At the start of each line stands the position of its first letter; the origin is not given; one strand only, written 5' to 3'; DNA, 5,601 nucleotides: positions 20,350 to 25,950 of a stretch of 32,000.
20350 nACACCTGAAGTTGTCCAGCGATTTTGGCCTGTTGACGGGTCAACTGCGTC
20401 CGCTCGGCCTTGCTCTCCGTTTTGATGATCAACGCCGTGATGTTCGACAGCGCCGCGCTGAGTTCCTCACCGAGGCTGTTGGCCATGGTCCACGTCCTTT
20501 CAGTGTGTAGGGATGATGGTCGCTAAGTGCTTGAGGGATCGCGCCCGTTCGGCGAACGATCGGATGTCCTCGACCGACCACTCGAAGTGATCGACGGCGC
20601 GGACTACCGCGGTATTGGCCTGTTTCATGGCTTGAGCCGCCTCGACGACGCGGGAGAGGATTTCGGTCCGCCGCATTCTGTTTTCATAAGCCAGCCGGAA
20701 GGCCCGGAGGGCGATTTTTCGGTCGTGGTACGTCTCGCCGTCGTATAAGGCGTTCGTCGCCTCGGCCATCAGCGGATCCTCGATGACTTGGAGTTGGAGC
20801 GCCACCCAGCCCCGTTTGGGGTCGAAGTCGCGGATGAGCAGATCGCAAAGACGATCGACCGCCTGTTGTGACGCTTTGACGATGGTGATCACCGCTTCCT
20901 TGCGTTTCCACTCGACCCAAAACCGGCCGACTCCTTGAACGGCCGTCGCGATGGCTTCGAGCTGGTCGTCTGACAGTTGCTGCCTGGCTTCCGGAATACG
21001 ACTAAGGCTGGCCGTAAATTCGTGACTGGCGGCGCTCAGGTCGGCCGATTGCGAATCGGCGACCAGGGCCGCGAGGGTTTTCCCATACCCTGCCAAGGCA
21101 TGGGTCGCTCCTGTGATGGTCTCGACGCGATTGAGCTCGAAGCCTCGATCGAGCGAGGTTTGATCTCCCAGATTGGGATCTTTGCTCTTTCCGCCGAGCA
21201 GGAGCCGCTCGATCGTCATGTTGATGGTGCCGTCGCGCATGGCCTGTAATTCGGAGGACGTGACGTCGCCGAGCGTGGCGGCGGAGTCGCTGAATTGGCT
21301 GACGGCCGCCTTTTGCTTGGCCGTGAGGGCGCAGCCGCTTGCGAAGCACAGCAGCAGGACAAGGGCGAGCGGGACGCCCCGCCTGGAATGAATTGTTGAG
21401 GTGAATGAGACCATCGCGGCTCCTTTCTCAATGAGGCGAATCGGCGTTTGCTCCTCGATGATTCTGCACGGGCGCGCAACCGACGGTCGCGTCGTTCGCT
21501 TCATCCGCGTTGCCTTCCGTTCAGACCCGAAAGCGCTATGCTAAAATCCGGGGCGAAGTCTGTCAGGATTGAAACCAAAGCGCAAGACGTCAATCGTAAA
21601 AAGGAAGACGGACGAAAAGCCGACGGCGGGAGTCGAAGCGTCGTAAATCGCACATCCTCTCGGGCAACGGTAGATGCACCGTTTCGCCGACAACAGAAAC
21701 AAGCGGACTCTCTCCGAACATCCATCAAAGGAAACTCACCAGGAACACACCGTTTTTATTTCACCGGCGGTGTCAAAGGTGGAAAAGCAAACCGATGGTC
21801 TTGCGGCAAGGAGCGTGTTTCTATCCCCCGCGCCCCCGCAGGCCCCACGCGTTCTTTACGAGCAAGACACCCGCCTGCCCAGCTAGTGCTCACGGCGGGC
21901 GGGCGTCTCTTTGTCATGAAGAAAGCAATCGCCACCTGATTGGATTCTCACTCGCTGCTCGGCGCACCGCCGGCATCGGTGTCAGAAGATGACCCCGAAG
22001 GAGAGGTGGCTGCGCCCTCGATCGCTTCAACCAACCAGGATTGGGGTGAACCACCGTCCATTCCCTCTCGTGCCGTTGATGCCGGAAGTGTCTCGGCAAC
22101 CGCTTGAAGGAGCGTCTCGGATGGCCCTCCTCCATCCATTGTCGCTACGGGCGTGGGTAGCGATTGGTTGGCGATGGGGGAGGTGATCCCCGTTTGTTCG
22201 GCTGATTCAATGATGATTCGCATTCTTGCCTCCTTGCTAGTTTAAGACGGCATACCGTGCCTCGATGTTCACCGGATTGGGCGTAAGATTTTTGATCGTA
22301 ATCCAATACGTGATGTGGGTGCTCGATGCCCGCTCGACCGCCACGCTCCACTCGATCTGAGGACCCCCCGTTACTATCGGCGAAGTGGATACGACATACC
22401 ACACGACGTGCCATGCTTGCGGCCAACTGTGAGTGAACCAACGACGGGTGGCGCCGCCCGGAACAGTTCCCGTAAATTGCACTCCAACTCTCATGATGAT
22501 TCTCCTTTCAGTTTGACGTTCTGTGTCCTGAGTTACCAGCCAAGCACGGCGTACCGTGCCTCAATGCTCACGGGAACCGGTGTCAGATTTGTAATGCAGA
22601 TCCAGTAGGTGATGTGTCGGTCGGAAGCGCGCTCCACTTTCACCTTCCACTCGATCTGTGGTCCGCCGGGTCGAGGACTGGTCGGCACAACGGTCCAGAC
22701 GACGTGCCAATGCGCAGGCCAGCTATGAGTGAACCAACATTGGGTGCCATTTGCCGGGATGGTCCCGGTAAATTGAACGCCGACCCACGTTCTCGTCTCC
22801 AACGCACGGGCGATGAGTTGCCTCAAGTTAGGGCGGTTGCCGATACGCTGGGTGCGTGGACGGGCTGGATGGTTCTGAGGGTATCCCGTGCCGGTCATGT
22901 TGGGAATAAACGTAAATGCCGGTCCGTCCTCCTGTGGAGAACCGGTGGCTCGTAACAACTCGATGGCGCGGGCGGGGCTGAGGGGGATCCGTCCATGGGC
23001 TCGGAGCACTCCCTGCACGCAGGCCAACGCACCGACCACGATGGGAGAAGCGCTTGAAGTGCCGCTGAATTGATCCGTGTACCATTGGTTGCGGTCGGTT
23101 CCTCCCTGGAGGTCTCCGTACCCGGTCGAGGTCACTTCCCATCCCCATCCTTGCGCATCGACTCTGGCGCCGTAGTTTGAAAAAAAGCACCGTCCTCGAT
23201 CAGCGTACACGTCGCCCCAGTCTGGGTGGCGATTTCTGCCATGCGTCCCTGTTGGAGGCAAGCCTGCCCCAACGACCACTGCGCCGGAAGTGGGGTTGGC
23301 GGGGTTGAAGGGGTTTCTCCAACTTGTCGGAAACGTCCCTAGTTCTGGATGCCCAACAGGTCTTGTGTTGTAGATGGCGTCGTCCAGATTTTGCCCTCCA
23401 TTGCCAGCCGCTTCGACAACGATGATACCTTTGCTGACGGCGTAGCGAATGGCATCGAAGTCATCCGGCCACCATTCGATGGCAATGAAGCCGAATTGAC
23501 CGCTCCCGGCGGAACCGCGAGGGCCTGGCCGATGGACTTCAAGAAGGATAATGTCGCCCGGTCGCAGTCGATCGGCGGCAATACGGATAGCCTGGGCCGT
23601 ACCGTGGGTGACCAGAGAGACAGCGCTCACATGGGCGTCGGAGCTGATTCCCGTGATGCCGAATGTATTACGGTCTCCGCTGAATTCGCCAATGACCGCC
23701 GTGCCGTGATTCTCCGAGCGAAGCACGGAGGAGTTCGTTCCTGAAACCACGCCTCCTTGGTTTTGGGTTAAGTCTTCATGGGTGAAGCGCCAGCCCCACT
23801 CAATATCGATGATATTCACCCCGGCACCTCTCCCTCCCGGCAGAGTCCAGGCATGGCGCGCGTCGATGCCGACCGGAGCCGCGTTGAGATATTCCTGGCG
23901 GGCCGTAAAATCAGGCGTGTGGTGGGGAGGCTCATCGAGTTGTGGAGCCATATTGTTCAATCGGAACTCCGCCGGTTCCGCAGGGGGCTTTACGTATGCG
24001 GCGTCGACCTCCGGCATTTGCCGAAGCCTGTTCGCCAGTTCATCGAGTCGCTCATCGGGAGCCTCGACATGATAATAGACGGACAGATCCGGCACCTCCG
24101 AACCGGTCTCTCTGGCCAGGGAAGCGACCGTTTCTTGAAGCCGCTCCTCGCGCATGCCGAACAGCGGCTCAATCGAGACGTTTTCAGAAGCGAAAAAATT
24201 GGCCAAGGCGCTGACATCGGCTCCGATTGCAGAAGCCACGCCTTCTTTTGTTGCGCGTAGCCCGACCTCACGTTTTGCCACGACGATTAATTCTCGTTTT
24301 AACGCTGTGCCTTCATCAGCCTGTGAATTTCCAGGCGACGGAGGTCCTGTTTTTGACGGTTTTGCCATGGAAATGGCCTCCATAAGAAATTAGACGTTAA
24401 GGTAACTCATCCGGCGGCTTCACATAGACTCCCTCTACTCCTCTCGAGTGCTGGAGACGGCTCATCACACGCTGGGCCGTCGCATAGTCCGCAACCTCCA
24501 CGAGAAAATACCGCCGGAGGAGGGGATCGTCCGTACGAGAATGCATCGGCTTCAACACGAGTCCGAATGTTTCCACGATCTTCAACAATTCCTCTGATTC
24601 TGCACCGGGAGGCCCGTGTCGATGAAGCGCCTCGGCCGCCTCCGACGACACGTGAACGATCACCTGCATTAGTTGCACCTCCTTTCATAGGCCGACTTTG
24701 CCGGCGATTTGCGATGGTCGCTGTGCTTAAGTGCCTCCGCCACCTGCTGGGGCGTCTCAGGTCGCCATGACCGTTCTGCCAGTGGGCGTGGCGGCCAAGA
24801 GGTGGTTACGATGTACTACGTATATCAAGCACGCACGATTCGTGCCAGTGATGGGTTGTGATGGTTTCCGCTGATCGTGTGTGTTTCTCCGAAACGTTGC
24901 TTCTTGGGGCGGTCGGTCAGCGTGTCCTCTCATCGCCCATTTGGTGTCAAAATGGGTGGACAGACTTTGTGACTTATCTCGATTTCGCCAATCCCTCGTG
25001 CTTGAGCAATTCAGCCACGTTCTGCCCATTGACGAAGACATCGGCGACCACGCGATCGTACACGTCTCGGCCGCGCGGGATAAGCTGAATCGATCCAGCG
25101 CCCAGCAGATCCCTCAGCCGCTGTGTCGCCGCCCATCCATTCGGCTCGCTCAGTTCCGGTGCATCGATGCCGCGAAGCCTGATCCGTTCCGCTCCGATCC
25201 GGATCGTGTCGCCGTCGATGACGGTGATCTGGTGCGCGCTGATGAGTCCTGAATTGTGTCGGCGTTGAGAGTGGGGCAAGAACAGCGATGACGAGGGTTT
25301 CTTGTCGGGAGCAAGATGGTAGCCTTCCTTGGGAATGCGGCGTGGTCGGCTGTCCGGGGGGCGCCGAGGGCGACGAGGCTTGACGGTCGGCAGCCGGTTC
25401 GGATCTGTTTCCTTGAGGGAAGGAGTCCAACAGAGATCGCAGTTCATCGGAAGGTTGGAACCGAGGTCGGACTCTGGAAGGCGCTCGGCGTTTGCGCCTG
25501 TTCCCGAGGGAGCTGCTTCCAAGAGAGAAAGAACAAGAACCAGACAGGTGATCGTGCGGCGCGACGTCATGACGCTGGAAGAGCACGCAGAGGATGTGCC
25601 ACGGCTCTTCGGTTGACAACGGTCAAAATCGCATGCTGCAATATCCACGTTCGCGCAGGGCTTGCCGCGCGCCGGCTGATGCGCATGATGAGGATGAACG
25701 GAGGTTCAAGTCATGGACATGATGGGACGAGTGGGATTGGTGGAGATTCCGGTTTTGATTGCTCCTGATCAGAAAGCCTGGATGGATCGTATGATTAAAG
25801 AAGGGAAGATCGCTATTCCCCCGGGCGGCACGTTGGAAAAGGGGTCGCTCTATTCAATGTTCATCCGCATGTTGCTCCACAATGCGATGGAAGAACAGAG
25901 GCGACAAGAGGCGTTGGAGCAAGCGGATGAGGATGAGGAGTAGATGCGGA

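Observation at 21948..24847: Four-gene module: an S8 protease with no signal peptide, flanked by free-standing copies of its own N- and C-terminal domains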

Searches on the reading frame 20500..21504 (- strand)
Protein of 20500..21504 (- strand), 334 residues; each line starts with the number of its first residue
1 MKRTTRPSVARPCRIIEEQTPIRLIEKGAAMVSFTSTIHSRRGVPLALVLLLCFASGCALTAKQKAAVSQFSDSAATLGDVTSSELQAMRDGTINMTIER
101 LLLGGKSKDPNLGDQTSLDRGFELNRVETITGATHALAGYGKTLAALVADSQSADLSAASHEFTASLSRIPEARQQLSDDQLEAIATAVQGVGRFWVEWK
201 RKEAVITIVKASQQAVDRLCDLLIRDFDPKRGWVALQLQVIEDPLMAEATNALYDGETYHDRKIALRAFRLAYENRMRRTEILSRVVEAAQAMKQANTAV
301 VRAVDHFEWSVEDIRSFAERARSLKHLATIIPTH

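Call 3: search_protein_families(library=pfam, proteins=[window:20500-21504:-], max_evalue=1)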
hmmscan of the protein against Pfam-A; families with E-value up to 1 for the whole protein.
window:20500-21504:- (334 aa): 1 family
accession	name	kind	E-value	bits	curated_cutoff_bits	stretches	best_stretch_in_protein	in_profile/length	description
PF12787.12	EcsC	-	0.0036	17.4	30.4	1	254-332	137-209/240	EcsC protein family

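Call 8: search_protein_families(library=ncbifam, proteins=[window:20500-21504:-], max_evalue=0.1)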
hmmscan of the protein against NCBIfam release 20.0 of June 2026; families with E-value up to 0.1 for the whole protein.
window:20500-21504:- (334 aa): 2 families
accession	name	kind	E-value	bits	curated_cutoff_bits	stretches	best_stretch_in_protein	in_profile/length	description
NF012142.0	blaSME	exception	0.02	14.1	650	1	69-107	113-151/294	SME family carbapenem-hydrolyzing class A beta-lactamase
NF007645.0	PRK10316.1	equivalog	0.047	13.4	256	0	51-116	17-80/210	hypothetical protein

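Call 9: search_protein_families(library=padloc, proteins=[window:20500-21504:-], max_evalue=0.1)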
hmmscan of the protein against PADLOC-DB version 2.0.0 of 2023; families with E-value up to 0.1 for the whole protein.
window:20500-21504:- (334 aa): 0 families

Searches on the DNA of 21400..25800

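Call 70: search_rna_families(source=window, start=21400, end=25800, threshold=gathering)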
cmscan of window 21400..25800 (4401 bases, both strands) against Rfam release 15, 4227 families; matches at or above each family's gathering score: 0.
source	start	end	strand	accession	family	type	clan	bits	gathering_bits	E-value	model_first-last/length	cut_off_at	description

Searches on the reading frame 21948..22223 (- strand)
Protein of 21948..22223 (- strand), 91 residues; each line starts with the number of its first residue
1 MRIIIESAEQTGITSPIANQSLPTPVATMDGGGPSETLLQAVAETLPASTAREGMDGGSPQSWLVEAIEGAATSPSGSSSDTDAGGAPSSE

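Call 3: search_protein_families(library=pfam, proteins=[window:21948-22223:-], max_evalue=1)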
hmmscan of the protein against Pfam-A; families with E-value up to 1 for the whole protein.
window:21948-22223:- (91 aa): 0 families

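Call 8: search_protein_families(library=ncbifam, proteins=[window:21948-22223:-], max_evalue=0.1)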
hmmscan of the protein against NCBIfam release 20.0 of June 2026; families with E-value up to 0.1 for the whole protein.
window:21948-22223:- (91 aa): 0 families

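Call 9: search_protein_families(library=padloc, proteins=[window:21948-22223:-], max_evalue=0.1)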
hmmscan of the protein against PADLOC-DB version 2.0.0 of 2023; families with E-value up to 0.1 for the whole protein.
window:21948-22223:- (91 aa): 0 families

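Call 24: find_homologous_proteins(query=window:21948-22223:-, max_evalue=0.001)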
Query window:21948-22223:- (91 aa): 19 proteins with E <= 0.001 among 28 candidates.
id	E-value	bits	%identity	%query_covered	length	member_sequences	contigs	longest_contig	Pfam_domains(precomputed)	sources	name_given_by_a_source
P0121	1.2e-44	168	96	100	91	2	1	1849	-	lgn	-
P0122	3.2e-27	112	67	100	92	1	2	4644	-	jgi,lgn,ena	jgi:hypothetical protein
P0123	6.4e-27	111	69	100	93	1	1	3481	-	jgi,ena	-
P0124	7.4e-27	111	67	100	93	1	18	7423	-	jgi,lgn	jgi:hypothetical protein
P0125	3.3e-26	109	65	100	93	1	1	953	-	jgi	jgi:hypothetical protein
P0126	3.5e-26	109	65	100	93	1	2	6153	-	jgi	jgi:hypothetical protein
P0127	1.1e-25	107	67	100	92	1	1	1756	-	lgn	-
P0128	1.5e-25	107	64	99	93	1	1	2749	-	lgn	-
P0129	2.4e-25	106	66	99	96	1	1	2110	-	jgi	jgi:hypothetical protein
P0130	1.3e-24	104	63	98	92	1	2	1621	-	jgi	jgi:hypothetical protein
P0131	1.0e-23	101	64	100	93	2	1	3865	-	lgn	-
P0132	2.4e-23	100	60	98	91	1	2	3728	-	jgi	jgi:hypothetical protein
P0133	3.5e-23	99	61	100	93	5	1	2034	-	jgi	jgi:hypothetical protein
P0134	2.4e-20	90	58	100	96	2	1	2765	-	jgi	jgi:hypothetical protein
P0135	1.8e-19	87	62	100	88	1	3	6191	-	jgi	jgi:hypothetical protein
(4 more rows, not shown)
